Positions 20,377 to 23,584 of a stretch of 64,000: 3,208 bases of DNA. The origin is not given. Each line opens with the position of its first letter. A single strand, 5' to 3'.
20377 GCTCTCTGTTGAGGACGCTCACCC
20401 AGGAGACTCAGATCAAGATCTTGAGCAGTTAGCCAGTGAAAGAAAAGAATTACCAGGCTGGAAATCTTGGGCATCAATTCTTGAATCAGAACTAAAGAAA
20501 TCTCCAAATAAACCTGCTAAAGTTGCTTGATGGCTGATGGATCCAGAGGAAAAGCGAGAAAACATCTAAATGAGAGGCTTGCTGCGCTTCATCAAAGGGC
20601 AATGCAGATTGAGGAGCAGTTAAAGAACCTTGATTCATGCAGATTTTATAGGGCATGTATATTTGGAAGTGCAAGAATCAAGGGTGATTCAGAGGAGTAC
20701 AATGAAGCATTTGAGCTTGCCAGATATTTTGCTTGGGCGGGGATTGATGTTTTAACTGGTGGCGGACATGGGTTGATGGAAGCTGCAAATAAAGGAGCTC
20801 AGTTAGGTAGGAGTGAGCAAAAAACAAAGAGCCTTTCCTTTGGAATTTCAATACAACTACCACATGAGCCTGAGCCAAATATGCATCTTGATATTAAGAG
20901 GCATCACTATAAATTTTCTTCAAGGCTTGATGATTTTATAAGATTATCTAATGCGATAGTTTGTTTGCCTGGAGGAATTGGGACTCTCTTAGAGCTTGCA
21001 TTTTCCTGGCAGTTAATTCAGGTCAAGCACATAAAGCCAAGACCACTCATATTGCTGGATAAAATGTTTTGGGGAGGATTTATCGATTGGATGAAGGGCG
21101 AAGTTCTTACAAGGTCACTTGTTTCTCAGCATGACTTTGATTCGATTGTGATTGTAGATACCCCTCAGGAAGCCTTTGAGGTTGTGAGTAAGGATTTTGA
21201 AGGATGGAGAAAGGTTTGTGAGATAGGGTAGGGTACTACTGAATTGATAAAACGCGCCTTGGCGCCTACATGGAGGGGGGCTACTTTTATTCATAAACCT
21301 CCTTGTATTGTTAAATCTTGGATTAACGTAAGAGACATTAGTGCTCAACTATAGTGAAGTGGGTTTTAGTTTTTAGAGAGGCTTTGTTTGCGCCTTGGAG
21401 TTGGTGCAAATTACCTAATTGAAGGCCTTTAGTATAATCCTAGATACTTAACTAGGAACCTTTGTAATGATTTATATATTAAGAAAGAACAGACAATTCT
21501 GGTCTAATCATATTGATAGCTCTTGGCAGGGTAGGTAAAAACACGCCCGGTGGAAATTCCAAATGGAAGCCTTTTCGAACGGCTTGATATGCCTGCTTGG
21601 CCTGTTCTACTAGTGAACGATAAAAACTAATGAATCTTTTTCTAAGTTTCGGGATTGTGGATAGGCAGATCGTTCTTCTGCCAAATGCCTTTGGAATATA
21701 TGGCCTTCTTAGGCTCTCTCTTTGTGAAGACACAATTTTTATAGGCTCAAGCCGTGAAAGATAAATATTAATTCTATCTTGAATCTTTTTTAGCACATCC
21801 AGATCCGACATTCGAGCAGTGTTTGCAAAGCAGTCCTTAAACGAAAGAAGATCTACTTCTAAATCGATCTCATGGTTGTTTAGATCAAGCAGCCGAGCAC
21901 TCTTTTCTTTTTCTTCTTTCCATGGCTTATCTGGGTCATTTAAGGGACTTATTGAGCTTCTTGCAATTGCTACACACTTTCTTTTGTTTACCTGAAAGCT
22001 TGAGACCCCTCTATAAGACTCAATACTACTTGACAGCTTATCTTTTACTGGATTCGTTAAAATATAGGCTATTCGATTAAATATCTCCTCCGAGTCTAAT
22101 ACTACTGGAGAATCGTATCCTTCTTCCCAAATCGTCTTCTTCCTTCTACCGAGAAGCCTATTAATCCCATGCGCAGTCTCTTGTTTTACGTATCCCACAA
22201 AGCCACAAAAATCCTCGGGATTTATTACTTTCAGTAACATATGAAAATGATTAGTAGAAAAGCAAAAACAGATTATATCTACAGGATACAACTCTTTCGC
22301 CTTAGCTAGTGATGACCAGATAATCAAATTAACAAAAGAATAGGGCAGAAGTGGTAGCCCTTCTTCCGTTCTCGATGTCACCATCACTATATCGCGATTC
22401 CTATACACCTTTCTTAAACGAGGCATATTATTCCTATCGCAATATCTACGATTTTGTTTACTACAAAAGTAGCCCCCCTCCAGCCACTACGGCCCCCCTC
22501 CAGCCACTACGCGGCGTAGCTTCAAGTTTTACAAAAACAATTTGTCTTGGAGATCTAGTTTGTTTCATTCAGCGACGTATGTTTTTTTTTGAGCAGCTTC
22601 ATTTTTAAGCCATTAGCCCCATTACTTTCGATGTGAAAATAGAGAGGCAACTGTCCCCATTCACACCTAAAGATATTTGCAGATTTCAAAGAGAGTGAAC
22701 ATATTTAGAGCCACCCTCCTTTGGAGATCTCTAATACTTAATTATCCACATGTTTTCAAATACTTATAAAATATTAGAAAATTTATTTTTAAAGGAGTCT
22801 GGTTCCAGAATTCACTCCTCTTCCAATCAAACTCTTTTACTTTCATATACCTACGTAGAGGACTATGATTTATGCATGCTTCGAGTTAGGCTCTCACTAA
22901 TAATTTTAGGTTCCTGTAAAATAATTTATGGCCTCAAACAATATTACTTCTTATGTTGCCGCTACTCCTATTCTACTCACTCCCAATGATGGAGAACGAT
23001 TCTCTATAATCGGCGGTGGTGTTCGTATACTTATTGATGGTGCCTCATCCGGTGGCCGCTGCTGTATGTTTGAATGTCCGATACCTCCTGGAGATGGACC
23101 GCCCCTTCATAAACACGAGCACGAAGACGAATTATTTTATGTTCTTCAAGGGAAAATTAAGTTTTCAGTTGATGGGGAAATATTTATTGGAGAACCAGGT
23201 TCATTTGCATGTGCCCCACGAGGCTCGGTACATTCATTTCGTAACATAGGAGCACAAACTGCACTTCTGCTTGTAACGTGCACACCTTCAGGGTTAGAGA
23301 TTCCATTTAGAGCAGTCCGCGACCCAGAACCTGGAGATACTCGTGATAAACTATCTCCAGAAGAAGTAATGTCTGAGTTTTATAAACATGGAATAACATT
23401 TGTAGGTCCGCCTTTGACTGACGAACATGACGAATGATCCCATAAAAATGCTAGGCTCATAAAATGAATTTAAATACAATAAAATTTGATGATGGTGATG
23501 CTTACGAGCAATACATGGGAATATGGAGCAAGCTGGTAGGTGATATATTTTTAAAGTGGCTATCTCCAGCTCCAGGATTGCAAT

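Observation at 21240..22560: RAYT/IS200-like Y1 transposase bracketed by inverted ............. hairpin repeats, with a second unrelated REP family elsewhere in the window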

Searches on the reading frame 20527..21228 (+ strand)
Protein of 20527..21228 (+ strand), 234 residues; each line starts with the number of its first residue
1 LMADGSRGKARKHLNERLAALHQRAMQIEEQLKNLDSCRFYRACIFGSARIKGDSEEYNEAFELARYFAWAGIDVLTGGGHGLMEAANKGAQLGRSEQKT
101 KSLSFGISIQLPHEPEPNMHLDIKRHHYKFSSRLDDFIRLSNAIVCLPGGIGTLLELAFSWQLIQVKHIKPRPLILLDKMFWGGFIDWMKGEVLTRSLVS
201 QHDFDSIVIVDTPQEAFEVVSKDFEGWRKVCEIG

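Call 61: find_homologous_proteins(query=window:20527-21228:+, max_evalue=1e-40)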
Query window:20527-21228:+ (234 aa): 1893 proteins with E <= 1e-40 among 6701 candidates; the best 120 are listed.
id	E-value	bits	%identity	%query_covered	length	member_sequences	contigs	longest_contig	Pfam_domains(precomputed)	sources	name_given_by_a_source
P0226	5.2e-143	492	92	99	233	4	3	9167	PF18306.7,PF03641.20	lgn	-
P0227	1.4e-140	484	89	100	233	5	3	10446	PF18306.7,PF03641.20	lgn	-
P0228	2.6e-110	385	74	96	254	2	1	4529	PF18306.7,PF03641.20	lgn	-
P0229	1.0e-102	361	71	96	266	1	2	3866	PF18306.7,PF03641.20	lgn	-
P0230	1.0e-101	357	69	97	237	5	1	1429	PF18306.7,PF03641.20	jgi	-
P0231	2.8e-101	356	68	97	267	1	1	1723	PF18306.7,PF03641.20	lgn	-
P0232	5.0e-101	355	68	97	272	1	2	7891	PF18306.7,PF03641.20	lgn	-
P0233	5.9e-101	355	70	94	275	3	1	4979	PF18306.7,PF03641.20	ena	-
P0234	7.8e-101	354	71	93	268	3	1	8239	PF18306.7,PF03641.20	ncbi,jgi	jgi:uncharacterized protein (TIGR00730 family)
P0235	9.1e-101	354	69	97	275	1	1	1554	PF18306.7,PF03641.20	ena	-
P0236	1.9e-100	353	69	96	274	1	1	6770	PF18306.7,PF03641.20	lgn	-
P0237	7.7e-100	351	66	97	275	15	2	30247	PF18306.7,PF03641.20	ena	-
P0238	8.5e-100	351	68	97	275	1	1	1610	PF18306.7,PF03641.20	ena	-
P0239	1.1e-99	351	70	94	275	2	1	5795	PF18306.7,PF03641.20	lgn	-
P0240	1.4e-99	350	67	96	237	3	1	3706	PF18306.7,PF03641.20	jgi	jgi:uncharacterized protein (TIGR00730 family)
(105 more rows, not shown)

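Call 62: find_encoding_contigs(protein=P0226, flank=10000, max_places=4)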
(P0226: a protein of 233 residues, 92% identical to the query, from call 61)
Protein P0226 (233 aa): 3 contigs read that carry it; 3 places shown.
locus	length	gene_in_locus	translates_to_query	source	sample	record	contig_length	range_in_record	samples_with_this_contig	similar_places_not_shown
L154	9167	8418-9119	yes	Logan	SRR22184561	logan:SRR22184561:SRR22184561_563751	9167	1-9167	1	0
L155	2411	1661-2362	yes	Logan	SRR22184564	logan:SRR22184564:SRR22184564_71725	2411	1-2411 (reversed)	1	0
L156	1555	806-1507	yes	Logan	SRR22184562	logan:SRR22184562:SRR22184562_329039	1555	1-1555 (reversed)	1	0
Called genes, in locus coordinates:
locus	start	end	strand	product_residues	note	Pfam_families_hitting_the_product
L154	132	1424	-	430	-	PF00884:Sulfatase, PF01663:Phosphodiest (faint), PF16347:SGSH_C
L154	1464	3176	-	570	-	PF00005:ABC_tran, PF13304:AAA_21 (faint), PF00582:Usp (faint)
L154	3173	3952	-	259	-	PF00528:BPD_transp_1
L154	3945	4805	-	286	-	PF13531:SBP_bac_11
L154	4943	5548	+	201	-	-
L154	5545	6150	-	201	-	PF00719:Pyrophosphatase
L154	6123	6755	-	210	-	PF12766:Pyridox_oxase_2, PF01243:PNPOx_N, PF10590:PNP_phzG_C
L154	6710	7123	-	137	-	PF08378:NERD (faint), PF02021:UPF0102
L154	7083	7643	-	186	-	PF01351:RNase_HII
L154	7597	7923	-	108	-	-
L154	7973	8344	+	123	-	-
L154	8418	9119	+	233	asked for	PF18306:LDcluster4, PF03641:Lysine_decarbox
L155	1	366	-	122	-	?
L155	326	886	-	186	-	PF01351:RNase_HII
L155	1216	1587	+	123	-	-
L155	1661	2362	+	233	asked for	PF18306:LDcluster4, PF03641:Lysine_decarbox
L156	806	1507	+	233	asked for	PF18306:LDcluster4, PF03641:Lysine_decarbox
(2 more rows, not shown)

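Call 63: find_encoding_contigs(protein=P0227, flank=10000, max_places=4)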
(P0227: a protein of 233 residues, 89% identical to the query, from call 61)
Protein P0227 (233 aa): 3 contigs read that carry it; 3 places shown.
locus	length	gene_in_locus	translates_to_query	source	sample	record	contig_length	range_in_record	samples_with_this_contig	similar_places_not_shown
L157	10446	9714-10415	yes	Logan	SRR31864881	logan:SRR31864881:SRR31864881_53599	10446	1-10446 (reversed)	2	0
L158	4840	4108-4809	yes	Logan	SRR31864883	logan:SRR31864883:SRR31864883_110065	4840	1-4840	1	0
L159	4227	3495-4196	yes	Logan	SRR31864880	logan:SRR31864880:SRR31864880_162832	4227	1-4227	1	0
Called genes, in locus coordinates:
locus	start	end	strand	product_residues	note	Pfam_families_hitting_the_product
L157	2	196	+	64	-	?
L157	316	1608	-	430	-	PF00884:Sulfatase, PF01663:Phosphodiest (weak), PF16347:SGSH_C (weak)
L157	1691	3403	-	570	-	PF00005:ABC_tran, PF13304:AAA_21 (faint), PF00582:Usp (faint)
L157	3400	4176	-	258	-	PF00528:BPD_transp_1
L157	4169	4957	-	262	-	PF13531:SBP_bac_11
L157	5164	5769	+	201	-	-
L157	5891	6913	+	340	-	-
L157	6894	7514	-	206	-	PF00719:Pyrophosphatase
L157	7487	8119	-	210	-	PF12766:Pyridox_oxase_2, PF01243:PNPOx_N, PF10590:PNP_phzG_C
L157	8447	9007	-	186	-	PF01351:RNase_HII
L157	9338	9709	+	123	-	-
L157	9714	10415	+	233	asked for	PF18306:LDcluster4, PF03641:Lysine_decarbox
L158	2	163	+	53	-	?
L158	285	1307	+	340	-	-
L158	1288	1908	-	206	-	PF00719:Pyrophosphatase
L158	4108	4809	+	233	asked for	PF18306:LDcluster4, PF03641:Lysine_decarbox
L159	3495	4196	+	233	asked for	PF18306:LDcluster4, PF03641:Lysine_decarbox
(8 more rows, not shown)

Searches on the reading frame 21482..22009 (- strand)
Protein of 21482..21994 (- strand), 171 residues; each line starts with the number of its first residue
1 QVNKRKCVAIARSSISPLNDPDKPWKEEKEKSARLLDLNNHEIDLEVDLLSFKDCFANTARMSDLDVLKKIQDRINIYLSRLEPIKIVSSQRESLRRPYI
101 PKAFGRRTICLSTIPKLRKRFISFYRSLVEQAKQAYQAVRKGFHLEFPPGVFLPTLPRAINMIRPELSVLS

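Call 36: search_protein_representatives(protein=window:21482-21994:-)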
Query: 171 residues. Proteins with E-value up to 0.001 (for the whole library): 129; up to 1e-10: 19; up to 1e-30: 1. The best 129 are listed.
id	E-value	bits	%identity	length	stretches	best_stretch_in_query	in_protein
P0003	1.7e-71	255.5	70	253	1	2-170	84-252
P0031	4.6e-26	107.8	40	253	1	9-163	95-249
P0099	7.7e-25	103.9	37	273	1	4-164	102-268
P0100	2.4e-22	95.8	40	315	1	5-164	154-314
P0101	2.1e-20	89.5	36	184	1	7-164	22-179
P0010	1.6e-19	86.6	38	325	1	3-162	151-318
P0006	1.9e-19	86.3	38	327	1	4-163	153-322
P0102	1.7e-18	83.3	34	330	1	8-164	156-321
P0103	3.6e-18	82.2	35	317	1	10-163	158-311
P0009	1.2e-17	80.5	31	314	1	6-164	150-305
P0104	5.4e-17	78.4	33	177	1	3-163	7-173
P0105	2.4e-15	73.0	33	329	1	3-163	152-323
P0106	1.3e-14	70.6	25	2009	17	14-103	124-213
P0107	3.6e-14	69.2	32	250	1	5-165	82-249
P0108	4.4e-12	62.4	32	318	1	5-155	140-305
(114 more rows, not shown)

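Call 47: predict_structure(alignment_id=A2)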
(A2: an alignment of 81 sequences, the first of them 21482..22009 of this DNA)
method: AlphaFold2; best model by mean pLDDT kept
length: 176 residues; sequences in the alignment: 81
mean_pLDDT: 84.9   pTM: 0.51
mean pLDDT of the five models: 84.9, 84.8, 84.3, 84.1, 84.0
residues with pLDDT >= 90: 103; 70-90: 42; 50-70: 26; < 50: 5
segments of 3 or more residues with pLDDT < 50: 165-167
pLDDT, mean of each block of 10 residues (from residue 1): 67 95 94 95 95 91 96 94 87 77 77 79 91 94 93 83 53 57
secondary structure, 60 per line:
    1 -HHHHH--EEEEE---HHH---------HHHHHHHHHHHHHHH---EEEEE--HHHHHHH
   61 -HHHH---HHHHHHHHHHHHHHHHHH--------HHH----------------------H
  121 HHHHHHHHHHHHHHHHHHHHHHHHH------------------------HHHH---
elements in order: H2-6 E9-13 H29-43 E47-51 H54-60 H62-65 H69-86 H120-145 H170-173

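Call 52: fold_search(model_id=the predicted structure, library=pdb)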
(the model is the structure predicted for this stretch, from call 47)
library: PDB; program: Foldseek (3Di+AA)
matches with E <= 10: 9; with E <= 0.001: 0
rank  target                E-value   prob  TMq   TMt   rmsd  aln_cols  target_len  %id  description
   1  7lix_A                6.2e+00  0.02  0.12  0.11  19.3       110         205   11  CaRSP1 and scaffolded phycoerythrin beta subunits from the phycobilisome of Porphyridium purpureum (released 2021-04-07)
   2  9jlf_A                7.1e+00  0.02  0.19  0.11  17.7       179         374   11  Cryo-EM Structure of Bacteriophage FCWL1 head-to-tail interface (released 2025-01-22)
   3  9m4f_9                8.2e+00  0.01  0.12  0.14  18.8       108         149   14  Photosystem I from the eukaryotic filamentous algae (released 2025-08-27)
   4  4c3l                  8.7e+00  0.01  0.10  0.17  15.1        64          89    9  Structure of wildtype PII from S. elongatus at high resolution (released 2014-01-15)
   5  9kmh_dj               8.7e+00  0.01  0.18  0.11  16.5       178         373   12  The Composite Cryo-EM Structure of the Portal Vertex of Bacteriophage FCWL1 (released 2025-01-22)
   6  2xss_A                9.3e+00  0.02  0.11  0.13   8.6        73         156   12  Crystal structure of GAFb from the human phosphodiesterase 5 (released 2011-05-18)
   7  1x1p                  1.0e+01  0.04  0.13  0.11   6.5        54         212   15  Crystal structure of Tk-RNase HII(1-197)-A(28-42) (released 2006-01-17)
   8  5djb_A                1.0e+01  0.02  0.08  0.13  10.1        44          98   11  Structure of the Haliangium ochraceum BMC-H shell protein (released 2015-12-16)
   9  9kan_A                1.0e+01  0.01  0.15  0.20   8.4        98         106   10  Crystal structure of the C. jejuni VapD-VapW toxin-antitoxin complex (released 2025-02-12)

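Call 76: search_protein_families(library=pfam, proteins=[window:21482-21994:-], max_evalue=10)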
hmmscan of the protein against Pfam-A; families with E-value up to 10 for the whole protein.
window:21482-21994:- (171 aa): 0 families

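Call 90: fold_search(model_id=the predicted structure, library=viral)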
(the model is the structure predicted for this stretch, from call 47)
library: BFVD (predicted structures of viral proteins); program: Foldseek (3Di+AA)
matches with E <= 10: 21; with E <= 0.001: 0
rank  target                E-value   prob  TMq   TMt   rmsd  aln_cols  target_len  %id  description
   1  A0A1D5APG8            1.6e+00  0.03  0.15  0.13  24.2       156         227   14  Uncharacterized protein [Microplitis mediator bracovirus]
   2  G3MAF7                2.1e+00  0.03  0.17  0.14  19.4       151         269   10  Gp416 [Bacillus phage G]
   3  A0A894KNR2            2.6e+00  0.02  0.14  0.09  19.4       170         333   12  PI329L [African swine fever virus]
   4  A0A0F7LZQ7            3.2e+00  0.04  0.15  0.23  18.5        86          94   19  Gp1 (Fragment) [Nora virus]
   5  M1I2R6                3.4e+00  0.01  0.11  0.08  17.0       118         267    6  (no name in the UniProt tables at hand)
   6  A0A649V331            3.9e+00  0.04  0.14  0.11  10.5        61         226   11  (no name in the UniProt tables at hand)
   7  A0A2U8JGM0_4          4.5e+00  0.01  0.13  0.03  21.0       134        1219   18  Polyprotein [Helianthus annuus alphaendornavirus]
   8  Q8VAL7                5.5e+00  0.01  0.13  0.19  24.1       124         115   14  Wsv384 [White spot syndrome virus (isolate Shrimp/China/Tongan/1996)]
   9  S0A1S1                5.5e+00  0.01  0.14  0.08  16.9       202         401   12  Structural protein [Cellulophaga phage phi10:1]
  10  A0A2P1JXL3            5.8e+00  0.02  0.13  0.24   7.2        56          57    7  Uncharacterized protein [Rhodococcus phage Finch]
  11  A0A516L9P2            6.3e+00  0.01  0.14  0.21  10.8        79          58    9  (no name in the UniProt tables at hand)
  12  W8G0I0                6.7e+00  0.28  0.19  0.09   0.9        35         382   26  (no name in the UniProt tables at hand)
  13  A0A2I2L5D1            6.7e+00  0.01  0.13  0.08  20.7       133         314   17  RNA polymerase subunit 5 RPB5 [Orpheovirus IHUMI-LCC2]
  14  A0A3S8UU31            8.2e+00  0.01  0.13  0.14  19.8       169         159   11  (no name in the UniProt tables at hand)
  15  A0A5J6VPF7            8.8e+00  0.05  0.15  0.29  13.1        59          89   14  Uncharacterized protein [Megaviridae environmental sample]
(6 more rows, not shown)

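Call 98: search_protein_families(library=pfam, proteins=[P0106], max_evalue=0.01)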
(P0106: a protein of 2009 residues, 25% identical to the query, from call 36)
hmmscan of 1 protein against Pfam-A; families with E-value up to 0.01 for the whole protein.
P0106 (2009 aa): 6 families
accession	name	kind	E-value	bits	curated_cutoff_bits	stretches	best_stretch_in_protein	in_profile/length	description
PF18918.5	DUF5669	-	7.2e-32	109.2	25.9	0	172-203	40-71/76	Family of unknown function (DUF5669)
PF11697.13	DUF3293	-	3.7e-17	63.1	25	0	244-278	26-60/73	Protein of unknown function (DUF3293)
PF05388.16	Carbpep_Y_N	-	1.2e-10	42.3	25.8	0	765-849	8-93/127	Carboxypeptidase Y pro-peptide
PF02123.21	RdRP_4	-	5.6e-09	35.9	22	0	844-939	49-145/465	Viral RNA-directed RNA-polymerase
PF12193.13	Sulf_coat_C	-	1.1e-07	32.5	25.2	0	341-388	23-70/134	Sulfolobus virus coat protein C terminal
PF18534.6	HBD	-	0.0092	16.6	32.9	0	242-270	46-74/84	Helical bundle domain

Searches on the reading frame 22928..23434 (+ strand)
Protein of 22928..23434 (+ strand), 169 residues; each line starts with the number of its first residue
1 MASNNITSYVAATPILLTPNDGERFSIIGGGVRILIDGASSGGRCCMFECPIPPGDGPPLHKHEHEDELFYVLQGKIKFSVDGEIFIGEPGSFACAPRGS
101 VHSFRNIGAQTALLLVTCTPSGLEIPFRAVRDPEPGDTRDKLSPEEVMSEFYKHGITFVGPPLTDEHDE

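Call 66: find_homologous_proteins(query=window:22928-23434:+, max_evalue=1e-30)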
Query window:22928-23434:+ (169 aa): 79 proteins with E <= 1e-30 among 149 candidates.
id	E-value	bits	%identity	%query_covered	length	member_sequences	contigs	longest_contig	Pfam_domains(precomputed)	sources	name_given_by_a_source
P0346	1.1e-111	389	100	100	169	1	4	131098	PF07883.18,PF11699.15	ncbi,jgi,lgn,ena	-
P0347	3.4e-80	286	75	96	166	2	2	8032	PF07883.18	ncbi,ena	-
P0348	1.2e-77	278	71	96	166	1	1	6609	PF07883.18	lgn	-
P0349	3.1e-77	277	71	96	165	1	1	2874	PF07883.18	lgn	-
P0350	6.0e-77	276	68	98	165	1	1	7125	PF07883.18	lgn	-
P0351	2.4e-76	274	71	96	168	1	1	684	PF07883.18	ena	-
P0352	4.2e-76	273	70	96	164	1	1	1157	PF07883.18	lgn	-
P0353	4.0e-74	266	68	96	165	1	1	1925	PF07883.18,PF11699.15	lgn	-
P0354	5.4e-74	266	70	96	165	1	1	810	PF07883.18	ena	-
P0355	7.5e-74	266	71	91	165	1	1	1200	PF07883.18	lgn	-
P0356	7.7e-74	265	75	92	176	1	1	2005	PF07883.18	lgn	-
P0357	2.1e-73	264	67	97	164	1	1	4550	PF07883.18,PF06249.19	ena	-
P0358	2.3e-73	264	74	88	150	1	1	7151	PF07883.18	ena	-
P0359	4.8e-73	263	72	90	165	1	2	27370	PF07883.18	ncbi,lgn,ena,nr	ncbi:MAG TPA: cupin domain-containing protein [Verrucomicrobiota bacterium]|nr:cupin domain-containi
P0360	5.5e-73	263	74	88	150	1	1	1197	PF07883.18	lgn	-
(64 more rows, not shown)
